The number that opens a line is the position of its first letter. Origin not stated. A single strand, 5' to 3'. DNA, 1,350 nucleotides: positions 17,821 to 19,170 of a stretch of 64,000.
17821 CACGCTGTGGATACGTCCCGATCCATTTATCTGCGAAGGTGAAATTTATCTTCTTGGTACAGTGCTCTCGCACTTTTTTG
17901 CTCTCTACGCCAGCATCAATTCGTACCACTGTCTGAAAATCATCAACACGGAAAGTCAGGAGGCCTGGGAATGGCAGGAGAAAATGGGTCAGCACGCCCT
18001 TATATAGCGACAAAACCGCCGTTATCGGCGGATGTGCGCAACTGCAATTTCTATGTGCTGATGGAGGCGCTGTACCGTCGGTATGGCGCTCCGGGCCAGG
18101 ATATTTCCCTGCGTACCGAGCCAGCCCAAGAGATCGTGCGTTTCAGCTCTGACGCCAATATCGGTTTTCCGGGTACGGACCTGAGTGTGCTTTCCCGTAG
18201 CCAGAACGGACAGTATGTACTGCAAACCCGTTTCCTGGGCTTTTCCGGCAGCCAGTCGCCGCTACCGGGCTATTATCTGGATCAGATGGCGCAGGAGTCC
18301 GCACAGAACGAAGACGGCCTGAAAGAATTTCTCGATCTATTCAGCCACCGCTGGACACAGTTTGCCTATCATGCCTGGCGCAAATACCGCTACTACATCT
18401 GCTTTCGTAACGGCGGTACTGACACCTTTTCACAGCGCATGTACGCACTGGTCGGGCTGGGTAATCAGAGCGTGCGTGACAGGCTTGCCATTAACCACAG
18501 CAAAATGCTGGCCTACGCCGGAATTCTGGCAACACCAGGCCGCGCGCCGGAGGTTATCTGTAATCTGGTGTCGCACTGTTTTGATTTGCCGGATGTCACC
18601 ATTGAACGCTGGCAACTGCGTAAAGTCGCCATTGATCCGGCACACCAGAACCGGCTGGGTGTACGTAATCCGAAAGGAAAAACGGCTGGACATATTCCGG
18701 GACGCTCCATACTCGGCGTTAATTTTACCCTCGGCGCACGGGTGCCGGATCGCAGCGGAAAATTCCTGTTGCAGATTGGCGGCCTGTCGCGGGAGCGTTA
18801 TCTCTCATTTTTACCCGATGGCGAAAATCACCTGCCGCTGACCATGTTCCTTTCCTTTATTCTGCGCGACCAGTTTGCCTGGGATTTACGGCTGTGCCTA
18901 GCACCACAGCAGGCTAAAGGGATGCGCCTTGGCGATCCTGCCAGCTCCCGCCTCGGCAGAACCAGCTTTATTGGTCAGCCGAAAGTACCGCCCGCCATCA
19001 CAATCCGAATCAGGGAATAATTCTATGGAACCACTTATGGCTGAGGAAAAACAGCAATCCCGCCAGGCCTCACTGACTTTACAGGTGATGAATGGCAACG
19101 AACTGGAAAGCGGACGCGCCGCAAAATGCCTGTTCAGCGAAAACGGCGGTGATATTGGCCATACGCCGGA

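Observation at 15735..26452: Start-stop overlaps throughout the structural operon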

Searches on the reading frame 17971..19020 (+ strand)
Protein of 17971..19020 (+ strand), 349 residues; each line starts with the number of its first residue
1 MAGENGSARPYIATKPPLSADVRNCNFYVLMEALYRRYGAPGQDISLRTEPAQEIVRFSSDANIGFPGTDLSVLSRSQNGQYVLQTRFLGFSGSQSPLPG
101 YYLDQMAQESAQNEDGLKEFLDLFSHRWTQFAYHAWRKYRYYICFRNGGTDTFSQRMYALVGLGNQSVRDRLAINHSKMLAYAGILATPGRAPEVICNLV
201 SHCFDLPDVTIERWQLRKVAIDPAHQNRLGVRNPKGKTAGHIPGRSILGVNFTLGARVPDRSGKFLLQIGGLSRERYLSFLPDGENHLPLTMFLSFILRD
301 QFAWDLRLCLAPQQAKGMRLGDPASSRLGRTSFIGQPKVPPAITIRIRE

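Call 7: search_protein_families(library=ncbifam, proteins=[window:17971-19020:+], max_evalue=0.00001)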
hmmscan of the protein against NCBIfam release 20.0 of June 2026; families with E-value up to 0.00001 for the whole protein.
window:17971-19020:+ (349 aa): 1 family
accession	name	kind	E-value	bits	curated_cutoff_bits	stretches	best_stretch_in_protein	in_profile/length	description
TIGR03347.1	VI_chp_1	equivalog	9.2e-105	350.1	143.3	1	22-335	2-300/300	type VI secretion system baseplate subunit TssG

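Call 10: find_related_loci(query=window:17971-19020:+, collection=genome_contigs, flank=10000)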
Query window:17971-19020:+ (349 aa) in genome_contigs; peptide patterns used: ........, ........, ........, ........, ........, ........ (x = any residue, [..] = any of these).
126 stretches matched a pattern; 90 encode a relative of the query (tblastn E <= 1e-3); the best 80 are kept; 80 distinct loci.
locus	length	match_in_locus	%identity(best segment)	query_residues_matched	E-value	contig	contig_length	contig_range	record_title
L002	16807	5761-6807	97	1-349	0e+0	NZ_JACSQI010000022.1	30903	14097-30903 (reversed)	Escherichia whittamii strain Sa2BVA5 NODE_22_length_30903_cov_8.868715, whole genome shotgun sequence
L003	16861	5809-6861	87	1-349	0e+0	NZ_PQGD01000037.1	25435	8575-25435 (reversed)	Superficieibacter electus strain BP-1 NODE_37_length_25435_cov_35.7878, whole genome shotgun sequence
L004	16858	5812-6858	85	1-349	0e+0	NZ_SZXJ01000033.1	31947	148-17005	Citrobacter sp. wls619 contig13, whole genome shotgun sequence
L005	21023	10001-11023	77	8-349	0e+0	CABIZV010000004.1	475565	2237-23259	Enterobacteriaceae bacterium isolate MGYG-HGUT-00110 genome assembly, contig: .20298_3_19.4, whole genome shotgun sequen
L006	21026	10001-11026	78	8-349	0e+0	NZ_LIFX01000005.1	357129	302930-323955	Trabulsiella odontotermitis strain TbOT1.10 contig5, whole genome shotgun sequence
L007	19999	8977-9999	78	8-349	0e+0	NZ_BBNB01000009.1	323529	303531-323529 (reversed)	Citrobacter sedlakii NBRC 105722, whole genome shotgun sequence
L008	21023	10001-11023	76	8-349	2e-180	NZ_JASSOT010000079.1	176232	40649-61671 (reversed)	Lelliottia sp. V86_10 NODE_10_length_176232_cov_14.669601, whole genome shotgun sequence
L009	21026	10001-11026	75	8-349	8e-180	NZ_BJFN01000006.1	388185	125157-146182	Buttiauxella sp. A111 Contig06, whole genome shotgun sequence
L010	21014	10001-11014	77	12-349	8e-180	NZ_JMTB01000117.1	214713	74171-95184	Trabulsiella guamensis ATCC 49490 GTGU.assembly.117, whole genome shotgun sequence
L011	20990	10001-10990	77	20-349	3e-178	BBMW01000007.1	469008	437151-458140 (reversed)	Citrobacter werkmanii NBRC 105721 DNA, contig: CIWKM07, whole genome shotgun sequence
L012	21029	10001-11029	74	3-349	4e-178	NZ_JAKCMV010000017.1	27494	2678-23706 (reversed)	Enterobacter asburiae strain INSAq146 Aq146_contig_17, whole genome shotgun sequence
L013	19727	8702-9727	74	4-349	4e-178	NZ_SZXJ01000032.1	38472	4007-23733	Citrobacter sp. wls619 contig12, whole genome shotgun sequence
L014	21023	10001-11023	75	8-349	5e-177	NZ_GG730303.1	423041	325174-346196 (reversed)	Citrobacter youngae ATCC 29220 Scfld4, whole genome shotgun sequence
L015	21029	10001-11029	74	7-349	3e-177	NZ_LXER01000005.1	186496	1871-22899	Buttiauxella brennerae ATCC 51605 Sequence00005, whole genome shotgun sequence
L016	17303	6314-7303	73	20-349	1e-172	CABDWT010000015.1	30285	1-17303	Phytobacter ursingii strain ATCC27989T genome assembly, contig: ATCC27989T_contig_5, whole genome shotgun sequence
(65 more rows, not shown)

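Call 17: search_dna_similar(query=window:17971-19020:+, collection=plasmids, mode=protein, max_evalue=0.000001, rows=spread, max_rows=30)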
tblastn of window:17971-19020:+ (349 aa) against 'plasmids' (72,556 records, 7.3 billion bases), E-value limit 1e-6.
Records with a match: 452; places in all: 484; records where one place covers at least 80% of the query: 400.
Best place of each record, by identity: >=99% 1; <60% 451.
By first word of the organism name: Ralstonia 126; Rhizobium 78; Campylobacter 38; Leisingera 18; Cronobacter 12; Rahnella 11; Pantoea 11; Paraburkholderia 11; Burkholderia 10; Azospirillum 10; and 51 more.
By predicted mobility (MOB-suite, as given by PLSDB): non-mobilizable 244; mobilizable 120; conjugative 88.
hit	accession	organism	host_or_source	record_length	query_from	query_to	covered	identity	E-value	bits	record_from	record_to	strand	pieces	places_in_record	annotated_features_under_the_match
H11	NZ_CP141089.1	Escherichia coli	Homo sapiens,Infected Human Urine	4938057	1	349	100%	100.0%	0e+0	721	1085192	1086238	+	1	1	none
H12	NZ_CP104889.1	Bartonella sp. HY761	pure-culture,feces of bat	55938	18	348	95%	31.8%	8e-47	177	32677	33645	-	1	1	tssG: type VI secretion system baseplate subunit TssG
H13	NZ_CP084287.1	Caballeronia zhejiangensis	Anasa tristis,Cell culture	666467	1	334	96%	28.6%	2e-24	112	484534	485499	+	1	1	tssG: type VI secretion system baseplate subunit TssG | tssF: type VI secretion system baseplate subunit TssF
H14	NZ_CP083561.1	Sulfitobacter sp. S223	-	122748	1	338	97%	26.2%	6e-14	81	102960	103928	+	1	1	tssG: type VI secretion system baseplate subunit TssG | tssF: type VI secretion system baseplate subunit TssF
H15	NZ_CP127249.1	Parasedimentitalea psychrophila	single cell, bacteria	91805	51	342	84%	29.2%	4e-24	110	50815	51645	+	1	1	tssG: type VI secretion system baseplate subunit TssG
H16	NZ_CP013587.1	Rhizobium phaseoli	Phaseolus vulgaris,Whole ...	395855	18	339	92%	26.3%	2e-17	91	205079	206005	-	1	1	none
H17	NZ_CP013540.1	Rhizobium phaseoli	Phaseolus vulgaris,Whole ...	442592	18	339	92%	26.3%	2e-17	91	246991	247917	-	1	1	none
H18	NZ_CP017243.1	Rhizobium etli 8C-3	Phaseolus vulgaris,cell culture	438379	18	339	92%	26.0%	3e-18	94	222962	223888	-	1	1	none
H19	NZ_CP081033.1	Leisingera aquaemixtae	-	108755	18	334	91%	25.9%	3e-20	99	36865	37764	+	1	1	tssG: type VI secretion system baseplate subunit TssG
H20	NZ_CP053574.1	Citrobacter sp. TSA-1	cell culture,laboratory stock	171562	53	334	81%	28.6%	8e-20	98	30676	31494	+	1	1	tssG: type VI secretion system baseplate subunit TssG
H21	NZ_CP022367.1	Azospirillum sp. TSH58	single cell,paddy soils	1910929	50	340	83%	27.2%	1e-20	100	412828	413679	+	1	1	record has no annotation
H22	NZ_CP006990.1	Rhizobium etli bv. mimosae str. IE4771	Phaseolus vulgaris,whole organism,nodule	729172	57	343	82%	27.2%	3e-17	91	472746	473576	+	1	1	tssG: type VI secretion system baseplate subunit TssG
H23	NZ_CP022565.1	Rhizobium leguminosarum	Root nodule,Pisum sativum root-nodule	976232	57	344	83%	26.4%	4e-14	81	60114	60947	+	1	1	tssG: type VI secretion system baseplate subunit TssG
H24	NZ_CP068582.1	Campylobacter coli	culture,anal swab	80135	27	344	91%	23.9%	2e-16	88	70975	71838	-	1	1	tssG: type VI secretion system baseplate subunit TssG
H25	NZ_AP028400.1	Campylobacter jejuni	Homo sapiens,feces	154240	27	344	91%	23.9%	2e-16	88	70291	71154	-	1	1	tssG: type VI secretion system baseplate subunit TssG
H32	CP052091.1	Ralstonia solanacearum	tomato,cell culture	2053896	30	334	87%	23.0%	9e-14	80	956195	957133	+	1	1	tssG: type VI secretion system baseplate subunit TssG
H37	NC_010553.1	Burkholderia ambifaria MC40-6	-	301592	51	336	82%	23.6%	4e-13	78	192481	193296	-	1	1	tssG: type VI secretion system baseplate subunit TssG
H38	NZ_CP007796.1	Azospirillum argentinense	Triticum aestivum L.,Root,wheat ...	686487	53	322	77%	24.5%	1e-8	64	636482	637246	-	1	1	tssG: type VI secretion system baseplate subunit TssG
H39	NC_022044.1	Paracoccus aminophilus JCM 7686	-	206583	52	325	79%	23.4%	2e-13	79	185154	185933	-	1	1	tssG: type VI secretion system baseplate subunit TssG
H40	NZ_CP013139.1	Pseudoalteromonas sp. Bsw20308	seawater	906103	30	140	32%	24.3%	1e-8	64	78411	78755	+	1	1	tssG: type VI secretion system baseplate subunit TssG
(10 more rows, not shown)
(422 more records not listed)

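Call 18: get_annotated_region(hit=H12, flank=2500)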
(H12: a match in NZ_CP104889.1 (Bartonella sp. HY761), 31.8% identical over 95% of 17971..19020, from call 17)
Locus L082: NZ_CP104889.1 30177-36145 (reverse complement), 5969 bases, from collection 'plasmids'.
description: Bartonella sp. HY761 plasmid unnamed2, complete sequence
organism: Bartonella sp. HY761 (NCBI taxid 2979330)
taxonomy: Bacteria; Pseudomonadota; Alphaproteobacteria; Hyphomicrobiales; Bartonellaceae; Bartonella; Bartonella sp. HY761
host: -; source: pure-culture,feces of bat; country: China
typing (MOB-suite, as given by PLSDB): non-mobilizable
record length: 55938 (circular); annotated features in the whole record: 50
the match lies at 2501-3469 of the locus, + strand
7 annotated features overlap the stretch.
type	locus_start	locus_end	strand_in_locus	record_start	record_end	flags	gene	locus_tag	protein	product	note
CDS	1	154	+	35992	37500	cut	tssC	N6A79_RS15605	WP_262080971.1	type VI secretion system contractile sheath large subunit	GO:0033103 - protein secretion by the type VI secretion system [Evidence IEA]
CDS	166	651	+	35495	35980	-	tssE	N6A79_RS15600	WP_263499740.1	type VI secretion system baseplate subunit TssE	GO:0033103 - protein secretion by the type VI secretion system [Evidence IEA]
CDS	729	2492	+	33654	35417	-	tssF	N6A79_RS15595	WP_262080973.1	type VI secretion system baseplate subunit TssF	GO:0033103 - protein secretion by the type VI secretion system [Evidence IEA]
CDS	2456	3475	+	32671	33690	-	tssG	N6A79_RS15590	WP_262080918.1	type VI secretion system baseplate subunit TssG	GO:0033103 - protein secretion by the type VI secretion system [Evidence IEA]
CDS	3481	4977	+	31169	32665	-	tagH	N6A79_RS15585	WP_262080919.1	type VI secretion system-associated FHA domain protein TagH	GO:0033103 - protein secretion by the type VI secretion system [Evidence IEA]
CDS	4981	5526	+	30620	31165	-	tssJ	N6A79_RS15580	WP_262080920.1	type VI secretion system lipoprotein TssJ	GO:0033103 - protein secretion by the type VI secretion system [Evidence IEA]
CDS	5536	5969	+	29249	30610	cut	tssK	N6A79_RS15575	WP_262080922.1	type VI secretion system baseplate subunit TssK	GO:0033103 - protein secretion by the type VI secretion system [Evidence IEA]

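Call 19: get_annotated_region(hit=H13, flank=2500)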
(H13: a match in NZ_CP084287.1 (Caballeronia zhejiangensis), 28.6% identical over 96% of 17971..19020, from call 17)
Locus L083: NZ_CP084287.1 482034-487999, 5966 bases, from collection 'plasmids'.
description: Caballeronia zhejiangensis strain A33_M4_a plasmid p3, complete sequence
organism: Caballeronia zhejiangensis (NCBI taxid 871203)
taxonomy: Bacteria; Pseudomonadota; Betaproteobacteria; Burkholderiales; Burkholderiaceae; Caballeronia; Caballeronia zhejiangensis
host: -; source: Anasa tristis,Cell culture; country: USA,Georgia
typing (MOB-suite, as given by PLSDB): mobilizable; relaxase MOBH,MOBP
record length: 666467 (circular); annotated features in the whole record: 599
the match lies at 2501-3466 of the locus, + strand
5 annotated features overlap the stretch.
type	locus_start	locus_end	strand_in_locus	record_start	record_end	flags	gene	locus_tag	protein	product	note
CDS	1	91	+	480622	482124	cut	tssC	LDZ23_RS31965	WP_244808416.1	type VI secretion system contractile sheath large subunit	GO:0033103 - protein secretion by the type VI secretion system [Evidence IEA]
CDS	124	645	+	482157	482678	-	tssE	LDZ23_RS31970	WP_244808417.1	type VI secretion system baseplate subunit TssE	GO:0033103 - protein secretion by the type VI secretion system [Evidence IEA]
CDS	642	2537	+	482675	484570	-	tssF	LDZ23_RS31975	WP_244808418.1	type VI secretion system baseplate subunit TssF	GO:0033103 - protein secretion by the type VI secretion system [Evidence IEA]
CDS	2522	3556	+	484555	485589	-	tssG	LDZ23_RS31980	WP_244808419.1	type VI secretion system baseplate subunit TssG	GO:0033103 - protein secretion by the type VI secretion system [Evidence IEA]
CDS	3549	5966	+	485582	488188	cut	tssH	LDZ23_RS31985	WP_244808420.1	type VI secretion system ATPase TssH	GO:0033103 - protein secretion by the type VI secretion system [Evidence IEA]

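Call 20: get_annotated_region(hit=H14, flank=2500)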
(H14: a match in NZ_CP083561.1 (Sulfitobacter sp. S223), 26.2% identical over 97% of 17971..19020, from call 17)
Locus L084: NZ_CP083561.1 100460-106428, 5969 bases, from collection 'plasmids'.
description: Sulfitobacter sp. S223 plasmid unnamed1, complete sequence
organism: Sulfitobacter sp. S223 (NCBI taxid 2867023)
taxonomy: Bacteria; Pseudomonadota; Alphaproteobacteria; Rhodobacterales; Roseobacteraceae; Sulfitobacter; Sulfitobacter sp. S223
host: -; source: -; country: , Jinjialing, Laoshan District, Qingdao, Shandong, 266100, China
typing (MOB-suite, as given by PLSDB): non-mobilizable; replicon rep_cluster_606
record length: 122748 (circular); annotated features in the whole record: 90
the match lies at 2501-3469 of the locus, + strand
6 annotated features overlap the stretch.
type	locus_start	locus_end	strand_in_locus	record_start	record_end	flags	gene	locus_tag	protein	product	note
CDS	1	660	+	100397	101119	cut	tssE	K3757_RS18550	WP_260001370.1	type VI secretion system baseplate subunit TssE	GO:0033103 - protein secretion by the type VI secretion system [Evidence IEA]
CDS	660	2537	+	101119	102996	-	tssF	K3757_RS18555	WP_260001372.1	type VI secretion system baseplate subunit TssF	GO:0033103 - protein secretion by the type VI secretion system [Evidence IEA]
CDS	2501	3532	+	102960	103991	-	tssG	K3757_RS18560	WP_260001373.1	type VI secretion system baseplate subunit TssG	GO:0033103 - protein secretion by the type VI secretion system [Evidence IEA]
CDS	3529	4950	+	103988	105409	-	tagH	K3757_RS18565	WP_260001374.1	type VI secretion system-associated FHA domain protein TagH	GO:0033103 - protein secretion by the type VI secretion system [Evidence IEA]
CDS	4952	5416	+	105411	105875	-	tssJ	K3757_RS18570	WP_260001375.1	type VI secretion system lipoprotein TssJ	GO:0033103 - protein secretion by the type VI secretion system [Evidence IEA]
CDS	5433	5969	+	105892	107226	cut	tssK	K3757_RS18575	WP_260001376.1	type VI secretion system baseplate subunit TssK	GO:0033103 - protein secretion by the type VI secretion system [Evidence IEA]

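Call 21: get_annotated_region(hit=H22, flank=2500)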
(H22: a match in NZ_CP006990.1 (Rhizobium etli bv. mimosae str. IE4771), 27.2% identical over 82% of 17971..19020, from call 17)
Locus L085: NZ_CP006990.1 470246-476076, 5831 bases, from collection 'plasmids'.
description: Rhizobium etli bv. mimosae str. IE4771 plasmid pRetIE4771d, complete sequence
organism: Rhizobium etli bv. mimosae str. IE4771 (NCBI taxid 1432050)
taxonomy: Bacteria; Pseudomonadota; Alphaproteobacteria; Hyphomicrobiales; Rhizobiaceae; Rhizobium; Rhizobium etli; Rhizobium etli bv. mimosae str. IE4771
host: -; source: Phaseolus vulgaris,whole organism,nodule; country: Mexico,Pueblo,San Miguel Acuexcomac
typing (MOB-suite, as given by PLSDB): non-mobilizable
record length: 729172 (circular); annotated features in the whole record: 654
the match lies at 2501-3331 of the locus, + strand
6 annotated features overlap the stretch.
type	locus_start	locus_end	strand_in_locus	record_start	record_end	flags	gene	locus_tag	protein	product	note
CDS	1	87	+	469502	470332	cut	-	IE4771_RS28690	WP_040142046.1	type VI secretion system accessory protein TagJ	-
CDS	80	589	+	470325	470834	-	tssE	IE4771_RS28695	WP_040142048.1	type VI secretion system baseplate subunit TssE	GO:0033103 - protein secretion by the type VI secretion system [Evidence IEA]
CDS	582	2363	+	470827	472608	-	tssF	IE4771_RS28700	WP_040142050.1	type VI secretion system baseplate subunit TssF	GO:0033103 - protein secretion by the type VI secretion system [Evidence IEA]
CDS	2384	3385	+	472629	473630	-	tssG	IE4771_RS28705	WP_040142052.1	type VI secretion system baseplate subunit TssG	GO:0033103 - protein secretion by the type VI secretion system [Evidence IEA]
CDS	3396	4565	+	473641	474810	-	-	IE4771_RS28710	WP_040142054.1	FHA domain-containing protein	-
CDS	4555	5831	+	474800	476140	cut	tssK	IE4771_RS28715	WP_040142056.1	type VI secretion system baseplate subunit TssK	GO:0033103 - protein secretion by the type VI secretion system [Evidence IEA]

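Call 22: get_annotated_region(hit=H24, flank=2500)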
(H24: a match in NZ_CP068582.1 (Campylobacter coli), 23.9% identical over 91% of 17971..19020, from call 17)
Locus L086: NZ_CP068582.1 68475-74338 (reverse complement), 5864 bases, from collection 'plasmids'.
description: Campylobacter coli strain CC19CH075 plasmid pCH075-80, complete sequence
organism: Campylobacter coli (NCBI taxid 195)
taxonomy: Bacteria; Campylobacterota; Epsilonproteobacteria; Campylobacterales; Campylobacteraceae; Campylobacter; Campylobacter coli
host: -; source: culture,anal swab; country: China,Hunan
typing (MOB-suite, as given by PLSDB): non-mobilizable
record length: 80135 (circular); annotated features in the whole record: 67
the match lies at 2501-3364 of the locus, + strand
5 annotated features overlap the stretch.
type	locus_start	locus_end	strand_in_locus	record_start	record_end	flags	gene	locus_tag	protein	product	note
CDS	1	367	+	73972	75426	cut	tssC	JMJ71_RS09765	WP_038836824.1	type VI secretion system contractile sheath large subunit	GO:0033103 - protein secretion by the type VI secretion system [Evidence IEA]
CDS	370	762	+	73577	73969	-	tssE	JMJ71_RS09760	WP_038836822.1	type VI secretion system baseplate subunit TssE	GO:0033103 - protein secretion by the type VI secretion system [Evidence IEA]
CDS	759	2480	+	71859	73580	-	tssF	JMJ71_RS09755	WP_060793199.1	type VI secretion system baseplate subunit TssF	GO:0033103 - protein secretion by the type VI secretion system [Evidence IEA]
CDS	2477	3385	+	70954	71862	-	tssG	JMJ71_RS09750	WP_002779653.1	type VI secretion system baseplate subunit TssG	GO:0033103 - protein secretion by the type VI secretion system [Evidence IEA]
CDS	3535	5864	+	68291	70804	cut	-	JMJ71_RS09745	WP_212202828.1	contractile injection system protein, VgrG/Pvc8 family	-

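Call 23: get_annotated_region(hit=H32, flank=2500)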
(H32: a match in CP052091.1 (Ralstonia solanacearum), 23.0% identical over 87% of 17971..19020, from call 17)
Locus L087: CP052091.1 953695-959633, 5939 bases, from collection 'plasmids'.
description: Ralstonia solanacearum strain FJAT15340.F6 plasmid Plas1, complete sequence
organism: Ralstonia solanacearum (NCBI taxid 305)
taxonomy: Bacteria; Pseudomonadota; Betaproteobacteria; Burkholderiales; Burkholderiaceae; Ralstonia; Ralstonia solanacearum
host: -; source: tomato,cell culture; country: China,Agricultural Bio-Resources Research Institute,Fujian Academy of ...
typing (MOB-suite, as given by PLSDB): mobilizable; relaxase MOBP
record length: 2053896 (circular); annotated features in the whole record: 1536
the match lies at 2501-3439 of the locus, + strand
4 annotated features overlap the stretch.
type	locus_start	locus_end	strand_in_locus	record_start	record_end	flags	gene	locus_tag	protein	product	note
CDS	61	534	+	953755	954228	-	tssE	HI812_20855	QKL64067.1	type VI secretion system baseplate subunit TssE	-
CDS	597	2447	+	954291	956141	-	tssF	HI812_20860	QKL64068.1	type VI secretion system baseplate subunit TssF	-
CDS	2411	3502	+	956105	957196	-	tssG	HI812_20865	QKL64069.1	type VI secretion system baseplate subunit TssG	-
CDS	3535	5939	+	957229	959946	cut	tssH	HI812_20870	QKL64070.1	type VI secretion system ATPase TssH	-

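Call 24: get_annotated_region(hit=H37, flank=2500)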
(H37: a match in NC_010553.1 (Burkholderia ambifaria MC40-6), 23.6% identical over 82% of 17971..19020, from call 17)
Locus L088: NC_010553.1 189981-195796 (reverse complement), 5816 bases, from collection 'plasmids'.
description: Burkholderia ambifaria MC40-6 plasmid pBMC401, complete sequence
organism: Burkholderia ambifaria MC40-6 (NCBI taxid 398577)
taxonomy: Bacteria; Pseudomonadota; Betaproteobacteria; Burkholderiales; Burkholderiaceae; Burkholderia; Burkholderia ambifaria; Burkholderia ambifaria MC40-6
host: -; source: -; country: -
typing (MOB-suite, as given by PLSDB): conjugative; replicon rep_cluster_526; relaxase MOBP; mating-pair formation MPF_T
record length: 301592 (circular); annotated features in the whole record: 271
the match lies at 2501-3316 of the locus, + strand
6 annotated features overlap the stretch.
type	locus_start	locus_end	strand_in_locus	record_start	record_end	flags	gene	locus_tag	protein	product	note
CDS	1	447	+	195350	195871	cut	tssE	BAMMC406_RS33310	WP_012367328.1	type VI secretion system baseplate subunit TssE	GO:0033103 - protein secretion by the type VI secretion system [Evidence IEA]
CDS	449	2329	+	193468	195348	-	tssF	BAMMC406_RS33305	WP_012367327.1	type VI secretion system baseplate subunit TssF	GO:0033103 - protein secretion by the type VI secretion system [Evidence IEA]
CDS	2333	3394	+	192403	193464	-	tssG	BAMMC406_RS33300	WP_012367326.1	type VI secretion system baseplate subunit TssG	GO:0033103 - protein secretion by the type VI secretion system [Evidence IEA]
CDS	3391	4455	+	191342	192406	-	-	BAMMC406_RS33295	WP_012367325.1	type VI secretion system ImpA family N-terminal domain-containing protein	-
CDS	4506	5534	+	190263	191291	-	-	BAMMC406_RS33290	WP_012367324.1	fimbrial protein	-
CDS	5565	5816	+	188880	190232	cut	-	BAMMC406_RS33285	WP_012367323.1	GlcNAc-transferase family protein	-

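Call 25: get_annotated_region(hit=H39, flank=2500)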
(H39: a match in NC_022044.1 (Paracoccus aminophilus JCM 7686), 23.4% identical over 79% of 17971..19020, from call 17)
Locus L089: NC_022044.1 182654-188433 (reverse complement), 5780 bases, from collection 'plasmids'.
description: Paracoccus aminophilus JCM 7686 plasmid pAMI6, complete sequence
organism: Paracoccus aminophilus JCM 7686 (NCBI taxid 1367847)
taxonomy: Bacteria; Pseudomonadota; Alphaproteobacteria; Rhodobacterales; Paracoccaceae; Paracoccus; Paracoccus aminophilus; Paracoccus aminophilus JCM 7686
host: -; source: -; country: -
typing (MOB-suite, as given by PLSDB): non-mobilizable; replicon rep_cluster_229
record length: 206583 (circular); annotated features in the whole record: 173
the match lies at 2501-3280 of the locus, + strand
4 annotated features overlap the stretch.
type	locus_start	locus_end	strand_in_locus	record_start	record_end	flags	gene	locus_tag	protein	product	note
CDS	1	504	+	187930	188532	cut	tssE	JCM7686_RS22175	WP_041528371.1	type VI secretion system baseplate subunit TssE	GO:0033103 - protein secretion by the type VI secretion system [Evidence IEA]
CDS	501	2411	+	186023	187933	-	tssF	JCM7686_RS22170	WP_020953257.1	type VI secretion system baseplate subunit TssF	GO:0033103 - protein secretion by the type VI secretion system [Evidence IEA]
CDS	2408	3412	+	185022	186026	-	tssG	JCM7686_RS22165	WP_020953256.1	type VI secretion system baseplate subunit TssG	GO:0033103 - protein secretion by the type VI secretion system [Evidence IEA]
CDS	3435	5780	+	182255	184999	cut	tssH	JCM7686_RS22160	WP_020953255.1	type VI secretion system ATPase TssH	GO:0033103 - protein secretion by the type VI secretion system [Evidence IEA]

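Call 47: get_annotated_region(hit=H19, flank=400)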
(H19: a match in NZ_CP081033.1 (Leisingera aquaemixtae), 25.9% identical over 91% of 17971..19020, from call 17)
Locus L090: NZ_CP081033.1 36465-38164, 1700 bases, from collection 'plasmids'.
description: Leisingera aquaemixtae strain M583 plasmid unnamed2, complete sequence
organism: Leisingera aquaemixtae (NCBI taxid 1396826)
taxonomy: Bacteria; Pseudomonadota; Alphaproteobacteria; Rhodobacterales; Roseobacteraceae; Leisingera; Leisingera aquaemixtae
host: -; source: -; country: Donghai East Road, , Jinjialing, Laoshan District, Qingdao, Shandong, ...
typing (MOB-suite, as given by PLSDB): non-mobilizable; replicon rep_cluster_378
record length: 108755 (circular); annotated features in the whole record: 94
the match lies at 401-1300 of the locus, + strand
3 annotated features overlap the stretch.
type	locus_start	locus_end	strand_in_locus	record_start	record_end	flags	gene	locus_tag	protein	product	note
CDS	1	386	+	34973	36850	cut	tssF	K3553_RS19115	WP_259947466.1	type VI secretion system baseplate subunit TssF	GO:0033103 - protein secretion by the type VI secretion system [Evidence IEA]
CDS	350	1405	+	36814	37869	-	tssG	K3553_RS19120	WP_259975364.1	type VI secretion system baseplate subunit TssG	GO:0033103 - protein secretion by the type VI secretion system [Evidence IEA]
CDS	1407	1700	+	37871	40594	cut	tssH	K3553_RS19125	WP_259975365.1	type VI secretion system ATPase TssH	GO:0033103 - protein secretion by the type VI secretion system [Evidence IEA]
